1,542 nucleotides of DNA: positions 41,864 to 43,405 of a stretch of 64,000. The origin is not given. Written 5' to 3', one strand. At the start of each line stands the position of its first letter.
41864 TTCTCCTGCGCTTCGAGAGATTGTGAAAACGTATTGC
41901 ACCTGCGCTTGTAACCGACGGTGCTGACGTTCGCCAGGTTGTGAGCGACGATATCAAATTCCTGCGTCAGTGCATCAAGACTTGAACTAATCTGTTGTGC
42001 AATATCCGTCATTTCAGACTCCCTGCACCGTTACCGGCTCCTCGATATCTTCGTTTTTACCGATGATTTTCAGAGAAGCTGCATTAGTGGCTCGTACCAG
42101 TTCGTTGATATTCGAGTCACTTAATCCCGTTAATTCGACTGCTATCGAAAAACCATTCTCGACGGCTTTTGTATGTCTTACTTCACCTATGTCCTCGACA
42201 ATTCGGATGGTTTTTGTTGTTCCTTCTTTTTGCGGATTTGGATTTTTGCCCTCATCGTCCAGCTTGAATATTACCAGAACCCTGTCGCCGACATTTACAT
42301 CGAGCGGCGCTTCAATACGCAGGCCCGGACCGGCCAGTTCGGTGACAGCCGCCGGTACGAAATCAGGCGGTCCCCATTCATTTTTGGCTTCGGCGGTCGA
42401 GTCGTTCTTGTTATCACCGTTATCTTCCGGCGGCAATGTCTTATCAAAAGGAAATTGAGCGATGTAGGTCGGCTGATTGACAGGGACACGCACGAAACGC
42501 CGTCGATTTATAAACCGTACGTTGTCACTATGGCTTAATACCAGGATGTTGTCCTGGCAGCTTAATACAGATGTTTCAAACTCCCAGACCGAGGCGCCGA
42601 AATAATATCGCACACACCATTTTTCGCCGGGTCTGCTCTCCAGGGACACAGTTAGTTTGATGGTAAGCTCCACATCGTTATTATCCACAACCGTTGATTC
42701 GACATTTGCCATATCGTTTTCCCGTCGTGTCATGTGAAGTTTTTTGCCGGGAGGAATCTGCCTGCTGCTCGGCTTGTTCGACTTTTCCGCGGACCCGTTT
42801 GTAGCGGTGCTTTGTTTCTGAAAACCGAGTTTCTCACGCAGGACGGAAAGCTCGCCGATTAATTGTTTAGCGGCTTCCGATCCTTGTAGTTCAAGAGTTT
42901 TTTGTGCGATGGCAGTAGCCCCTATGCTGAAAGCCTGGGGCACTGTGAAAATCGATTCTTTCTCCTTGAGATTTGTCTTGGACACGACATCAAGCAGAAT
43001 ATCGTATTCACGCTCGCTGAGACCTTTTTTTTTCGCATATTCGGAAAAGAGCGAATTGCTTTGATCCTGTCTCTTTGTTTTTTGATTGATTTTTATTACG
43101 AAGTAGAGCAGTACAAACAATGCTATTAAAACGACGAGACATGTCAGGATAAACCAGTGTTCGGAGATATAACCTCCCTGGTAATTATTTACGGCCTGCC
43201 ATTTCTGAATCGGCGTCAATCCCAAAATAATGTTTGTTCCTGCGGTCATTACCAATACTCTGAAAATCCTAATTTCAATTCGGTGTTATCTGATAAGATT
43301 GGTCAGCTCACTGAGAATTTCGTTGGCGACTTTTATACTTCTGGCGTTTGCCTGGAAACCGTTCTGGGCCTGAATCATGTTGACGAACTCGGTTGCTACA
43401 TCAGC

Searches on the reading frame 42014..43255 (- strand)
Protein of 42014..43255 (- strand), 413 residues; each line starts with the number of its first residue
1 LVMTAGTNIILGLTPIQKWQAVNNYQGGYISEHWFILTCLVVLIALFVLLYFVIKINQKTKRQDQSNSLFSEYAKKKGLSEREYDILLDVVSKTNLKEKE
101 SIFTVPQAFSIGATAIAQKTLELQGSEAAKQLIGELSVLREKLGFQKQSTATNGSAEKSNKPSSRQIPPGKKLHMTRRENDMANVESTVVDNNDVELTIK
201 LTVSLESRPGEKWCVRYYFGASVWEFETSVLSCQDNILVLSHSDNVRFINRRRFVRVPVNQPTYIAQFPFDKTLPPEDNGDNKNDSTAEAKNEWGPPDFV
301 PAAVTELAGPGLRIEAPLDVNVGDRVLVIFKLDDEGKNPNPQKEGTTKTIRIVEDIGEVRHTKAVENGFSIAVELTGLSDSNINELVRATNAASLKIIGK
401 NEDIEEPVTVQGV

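Call 11: search_protein_families(library=pfam, proteins=[window:42014-43255:-])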
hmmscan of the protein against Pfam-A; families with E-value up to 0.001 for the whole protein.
window:42014-43255:- (413 aa): 0 families

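Call 13: search_protein_families(library=pfam, proteins=[window:42014-43255:-], max_evalue=0.1)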
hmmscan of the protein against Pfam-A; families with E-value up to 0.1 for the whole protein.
window:42014-43255:- (413 aa): 6 families
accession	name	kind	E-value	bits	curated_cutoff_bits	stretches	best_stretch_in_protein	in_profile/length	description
PF06024.17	Orf78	-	0.011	16.5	29.4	1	36-66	68-98/101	Orf78 (ac78)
PF06143.16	Baculo_11_kDa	-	0.015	15.3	28.4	1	29-65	32-68/84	Baculovirus 11 kDa family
PF07238.19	PilZ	-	0.02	15.7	22.5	0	311-389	34-99/102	PilZ domain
PF25486.1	DUF7909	-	0.062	13.3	27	0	171-226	85-142/168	Domain of unknown function (DUF7909)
PF13339.11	AATF-Che1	-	0.066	14.2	24.7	0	126-189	59-123/137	Apoptosis antagonizing transcription factor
PF02699.20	YajC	-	0.077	13.3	28.2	0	40-68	3-30/78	Preprotein translocase subunit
